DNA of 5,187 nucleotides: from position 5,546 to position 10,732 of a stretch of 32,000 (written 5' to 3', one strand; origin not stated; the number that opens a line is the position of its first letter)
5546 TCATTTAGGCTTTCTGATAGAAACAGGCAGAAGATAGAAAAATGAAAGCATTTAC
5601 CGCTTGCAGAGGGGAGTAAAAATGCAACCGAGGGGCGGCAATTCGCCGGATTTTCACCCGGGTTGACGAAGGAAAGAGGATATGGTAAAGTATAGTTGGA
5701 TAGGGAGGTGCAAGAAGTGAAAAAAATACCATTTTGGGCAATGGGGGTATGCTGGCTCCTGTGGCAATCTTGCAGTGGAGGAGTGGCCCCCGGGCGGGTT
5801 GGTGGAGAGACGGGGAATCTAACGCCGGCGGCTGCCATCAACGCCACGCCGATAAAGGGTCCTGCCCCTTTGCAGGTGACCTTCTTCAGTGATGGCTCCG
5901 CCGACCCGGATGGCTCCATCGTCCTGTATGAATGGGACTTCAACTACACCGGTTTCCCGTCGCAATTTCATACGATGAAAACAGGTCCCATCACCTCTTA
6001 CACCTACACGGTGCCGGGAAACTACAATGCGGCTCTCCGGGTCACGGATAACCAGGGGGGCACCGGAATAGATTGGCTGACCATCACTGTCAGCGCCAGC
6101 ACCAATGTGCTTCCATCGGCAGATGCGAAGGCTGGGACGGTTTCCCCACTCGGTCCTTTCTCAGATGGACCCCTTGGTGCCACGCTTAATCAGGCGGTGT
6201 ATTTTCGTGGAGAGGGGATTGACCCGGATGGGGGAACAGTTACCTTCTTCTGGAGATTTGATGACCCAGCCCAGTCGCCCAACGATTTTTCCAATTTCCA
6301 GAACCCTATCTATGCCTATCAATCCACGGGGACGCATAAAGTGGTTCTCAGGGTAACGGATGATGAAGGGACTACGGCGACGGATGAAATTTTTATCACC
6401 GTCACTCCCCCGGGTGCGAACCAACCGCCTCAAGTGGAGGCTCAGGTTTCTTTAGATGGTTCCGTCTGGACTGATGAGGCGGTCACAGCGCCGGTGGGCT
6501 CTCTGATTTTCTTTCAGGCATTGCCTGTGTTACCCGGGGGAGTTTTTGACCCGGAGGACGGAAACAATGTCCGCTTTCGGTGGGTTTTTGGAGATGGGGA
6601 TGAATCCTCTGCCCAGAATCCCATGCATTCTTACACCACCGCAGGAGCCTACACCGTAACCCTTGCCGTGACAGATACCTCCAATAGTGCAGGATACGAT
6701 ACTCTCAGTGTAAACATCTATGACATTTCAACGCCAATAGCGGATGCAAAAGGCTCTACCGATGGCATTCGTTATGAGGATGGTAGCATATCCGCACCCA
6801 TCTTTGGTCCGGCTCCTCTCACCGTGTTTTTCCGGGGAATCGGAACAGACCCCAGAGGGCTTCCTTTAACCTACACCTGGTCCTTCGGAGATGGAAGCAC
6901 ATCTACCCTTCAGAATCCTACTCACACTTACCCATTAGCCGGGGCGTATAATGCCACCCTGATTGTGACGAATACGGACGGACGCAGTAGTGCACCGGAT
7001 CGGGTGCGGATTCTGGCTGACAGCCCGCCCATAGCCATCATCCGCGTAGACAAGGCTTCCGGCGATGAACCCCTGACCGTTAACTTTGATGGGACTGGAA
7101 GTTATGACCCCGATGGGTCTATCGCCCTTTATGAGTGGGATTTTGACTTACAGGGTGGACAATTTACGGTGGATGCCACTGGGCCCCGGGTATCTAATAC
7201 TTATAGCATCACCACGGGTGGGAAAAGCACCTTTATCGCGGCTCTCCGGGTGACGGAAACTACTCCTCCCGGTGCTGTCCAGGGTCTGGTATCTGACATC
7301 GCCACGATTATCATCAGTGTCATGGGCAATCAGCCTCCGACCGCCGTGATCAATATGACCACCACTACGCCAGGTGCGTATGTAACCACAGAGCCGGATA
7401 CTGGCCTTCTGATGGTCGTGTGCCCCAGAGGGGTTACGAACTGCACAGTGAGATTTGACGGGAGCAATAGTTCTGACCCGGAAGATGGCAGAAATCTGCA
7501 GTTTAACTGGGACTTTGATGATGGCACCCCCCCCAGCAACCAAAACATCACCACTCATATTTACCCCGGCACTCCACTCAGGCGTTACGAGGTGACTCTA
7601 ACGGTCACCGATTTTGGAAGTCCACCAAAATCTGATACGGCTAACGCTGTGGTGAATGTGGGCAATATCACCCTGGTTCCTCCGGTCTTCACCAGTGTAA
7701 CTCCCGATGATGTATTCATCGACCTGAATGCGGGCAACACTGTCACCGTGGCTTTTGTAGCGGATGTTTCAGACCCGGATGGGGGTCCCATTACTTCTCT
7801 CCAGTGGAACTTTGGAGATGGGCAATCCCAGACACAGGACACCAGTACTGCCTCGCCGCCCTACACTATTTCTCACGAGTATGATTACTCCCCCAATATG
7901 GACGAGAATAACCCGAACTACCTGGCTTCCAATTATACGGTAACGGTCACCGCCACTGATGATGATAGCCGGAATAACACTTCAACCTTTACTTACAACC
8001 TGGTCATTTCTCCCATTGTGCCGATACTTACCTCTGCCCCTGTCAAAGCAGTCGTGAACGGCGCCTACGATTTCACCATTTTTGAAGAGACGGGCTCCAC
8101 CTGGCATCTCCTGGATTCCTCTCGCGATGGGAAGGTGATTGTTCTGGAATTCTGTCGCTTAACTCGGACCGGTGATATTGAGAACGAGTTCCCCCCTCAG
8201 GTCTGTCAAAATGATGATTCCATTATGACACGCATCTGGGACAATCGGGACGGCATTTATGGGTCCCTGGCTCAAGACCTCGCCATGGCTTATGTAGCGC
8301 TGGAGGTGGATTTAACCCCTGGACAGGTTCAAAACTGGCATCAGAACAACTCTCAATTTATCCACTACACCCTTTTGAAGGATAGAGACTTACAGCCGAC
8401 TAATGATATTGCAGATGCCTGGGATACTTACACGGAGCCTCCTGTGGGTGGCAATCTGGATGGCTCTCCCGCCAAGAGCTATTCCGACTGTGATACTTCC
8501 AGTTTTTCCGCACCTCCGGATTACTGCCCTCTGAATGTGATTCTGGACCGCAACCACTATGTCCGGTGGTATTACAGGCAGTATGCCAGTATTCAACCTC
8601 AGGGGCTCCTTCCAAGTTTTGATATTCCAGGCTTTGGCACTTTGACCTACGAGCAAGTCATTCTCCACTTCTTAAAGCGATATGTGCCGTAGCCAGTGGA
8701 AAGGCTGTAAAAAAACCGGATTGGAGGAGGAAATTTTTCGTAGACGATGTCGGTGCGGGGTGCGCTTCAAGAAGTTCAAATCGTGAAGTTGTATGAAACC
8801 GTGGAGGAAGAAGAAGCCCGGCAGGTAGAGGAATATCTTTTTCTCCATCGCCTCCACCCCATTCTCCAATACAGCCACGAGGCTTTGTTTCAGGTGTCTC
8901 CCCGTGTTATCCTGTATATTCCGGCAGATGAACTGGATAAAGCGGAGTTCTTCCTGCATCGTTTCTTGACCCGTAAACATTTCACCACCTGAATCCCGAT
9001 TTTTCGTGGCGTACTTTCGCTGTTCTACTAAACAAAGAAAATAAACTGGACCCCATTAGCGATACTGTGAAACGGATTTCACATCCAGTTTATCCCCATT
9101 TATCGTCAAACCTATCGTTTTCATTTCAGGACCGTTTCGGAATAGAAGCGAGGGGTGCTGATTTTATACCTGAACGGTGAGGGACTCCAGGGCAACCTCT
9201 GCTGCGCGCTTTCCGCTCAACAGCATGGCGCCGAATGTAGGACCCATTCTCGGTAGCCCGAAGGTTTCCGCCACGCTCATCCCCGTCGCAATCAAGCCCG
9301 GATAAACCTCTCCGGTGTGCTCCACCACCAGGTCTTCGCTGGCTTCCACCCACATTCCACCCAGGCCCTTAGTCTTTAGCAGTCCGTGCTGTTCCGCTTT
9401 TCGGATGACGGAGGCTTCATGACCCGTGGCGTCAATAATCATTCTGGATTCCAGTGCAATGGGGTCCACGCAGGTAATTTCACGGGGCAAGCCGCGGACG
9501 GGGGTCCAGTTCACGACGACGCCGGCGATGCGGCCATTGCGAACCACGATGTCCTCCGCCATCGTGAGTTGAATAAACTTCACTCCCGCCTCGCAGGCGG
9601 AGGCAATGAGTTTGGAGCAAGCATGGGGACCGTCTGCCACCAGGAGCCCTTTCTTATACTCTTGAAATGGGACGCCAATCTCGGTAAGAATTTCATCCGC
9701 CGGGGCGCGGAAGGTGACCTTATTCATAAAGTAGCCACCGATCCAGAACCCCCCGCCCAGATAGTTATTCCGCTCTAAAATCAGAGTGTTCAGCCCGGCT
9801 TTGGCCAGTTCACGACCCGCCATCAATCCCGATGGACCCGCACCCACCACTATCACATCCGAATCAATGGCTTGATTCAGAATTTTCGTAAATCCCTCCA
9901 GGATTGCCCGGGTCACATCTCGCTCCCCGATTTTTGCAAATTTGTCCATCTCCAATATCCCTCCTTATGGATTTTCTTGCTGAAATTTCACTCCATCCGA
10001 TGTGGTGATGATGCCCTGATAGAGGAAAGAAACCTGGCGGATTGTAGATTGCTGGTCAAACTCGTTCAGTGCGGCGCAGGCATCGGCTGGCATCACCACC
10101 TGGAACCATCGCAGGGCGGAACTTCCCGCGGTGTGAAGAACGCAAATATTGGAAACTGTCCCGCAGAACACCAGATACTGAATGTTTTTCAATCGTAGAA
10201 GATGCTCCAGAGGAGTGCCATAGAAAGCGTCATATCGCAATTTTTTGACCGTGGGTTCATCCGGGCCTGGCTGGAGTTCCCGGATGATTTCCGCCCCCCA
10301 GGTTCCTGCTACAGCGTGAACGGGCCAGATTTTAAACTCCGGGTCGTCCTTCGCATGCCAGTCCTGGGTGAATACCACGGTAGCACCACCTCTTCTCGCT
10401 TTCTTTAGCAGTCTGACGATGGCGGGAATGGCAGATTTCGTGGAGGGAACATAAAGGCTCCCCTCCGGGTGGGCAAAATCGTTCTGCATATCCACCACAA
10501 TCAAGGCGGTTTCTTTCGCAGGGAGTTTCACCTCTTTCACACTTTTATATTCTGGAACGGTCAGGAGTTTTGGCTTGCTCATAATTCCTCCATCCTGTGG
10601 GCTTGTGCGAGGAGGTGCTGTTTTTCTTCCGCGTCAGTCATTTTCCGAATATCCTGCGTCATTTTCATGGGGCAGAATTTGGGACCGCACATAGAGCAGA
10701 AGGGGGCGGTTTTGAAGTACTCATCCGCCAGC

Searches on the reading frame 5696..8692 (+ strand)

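Call 8: search_protein_families(library=pfam, proteins=[window:5696-8692:+], max_evalue=0.001)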
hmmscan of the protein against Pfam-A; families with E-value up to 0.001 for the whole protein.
window:5696-8692:+ (998 aa): 5 families
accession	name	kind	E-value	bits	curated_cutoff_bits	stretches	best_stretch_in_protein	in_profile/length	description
PF18911.6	PKD_4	-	9.3e-79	260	27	6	376-436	19-80/85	PKD domain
PF00801.26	PKD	-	2.2e-59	197.9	23.5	6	368-433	8-74/80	PKD domain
PF22352.2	K319L-like_PKD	-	9.5e-21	74.1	27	1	67-132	20-84/84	K319L-like, PKD domain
PF21027.3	Sde0182_C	-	1.1e-06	29.5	27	0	584-605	1-21/83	Cellulose-binding protein Sde0182, C-terminal domain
PF07495.19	Y_Y_Y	-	0.00027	21.2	26.6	0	289-341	5-62/65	Y_Y_Y domain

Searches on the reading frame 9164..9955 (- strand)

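Call 8: search_protein_families(library=pfam, proteins=[window:9164-9955:-], max_evalue=0.001)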
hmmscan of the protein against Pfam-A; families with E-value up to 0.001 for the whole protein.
window:9164-9955:- (263 aa): 9 families
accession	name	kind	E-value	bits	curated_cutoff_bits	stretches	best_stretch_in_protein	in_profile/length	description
PF01946.23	Thi4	-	3.9e-67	226.4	26.2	1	15-241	1-235/235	Thi4 family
PF00890.30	FAD_binding_2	-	3.8e-11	43.3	20.4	1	33-68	1-36/414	FAD binding domain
PF12831.13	FAD_oxidored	-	8.3e-11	42.3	27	1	33-178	1-145/416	FAD dependent oxidoreductase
PF01266.30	DAO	-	1.9e-10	41.3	27.9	1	33-68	1-36/353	FAD dependent oxidoreductase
PF01494.25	FAD_binding_3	-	4.3e-08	33.2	22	1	32-64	2-34/349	FAD binding domain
PF03486.20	HI0933_like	-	7e-08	32.7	50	1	33-94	2-64/244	HI0933-like protein Rossmann domain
PF13450.12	NAD_binding_8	-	2.3e-07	31.4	21.9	1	36-68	1-33/68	NAD(P)-binding Rossmann-like domain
PF13738.12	Pyr_redox_3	-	2.8e-05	24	30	1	35-64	1-31/305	Pyridine nucleotide-disulphide oxidoreductase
PF07992.20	Pyr_redox_2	-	6.8e-05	22.9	26.1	1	33-84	2-54/291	Pyridine nucleotide-disulphide oxidoreductase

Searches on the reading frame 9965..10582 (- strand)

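Call 8: search_protein_families(library=pfam, proteins=[window:9965-10582:-], max_evalue=0.001)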
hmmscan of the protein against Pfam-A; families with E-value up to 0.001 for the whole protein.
window:9965-10582:- (205 aa): 1 family
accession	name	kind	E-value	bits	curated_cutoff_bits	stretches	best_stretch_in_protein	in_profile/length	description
PF00857.26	Isochorismatase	-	7e-42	143.9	27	1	25-194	1-172/175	Isochorismatase domain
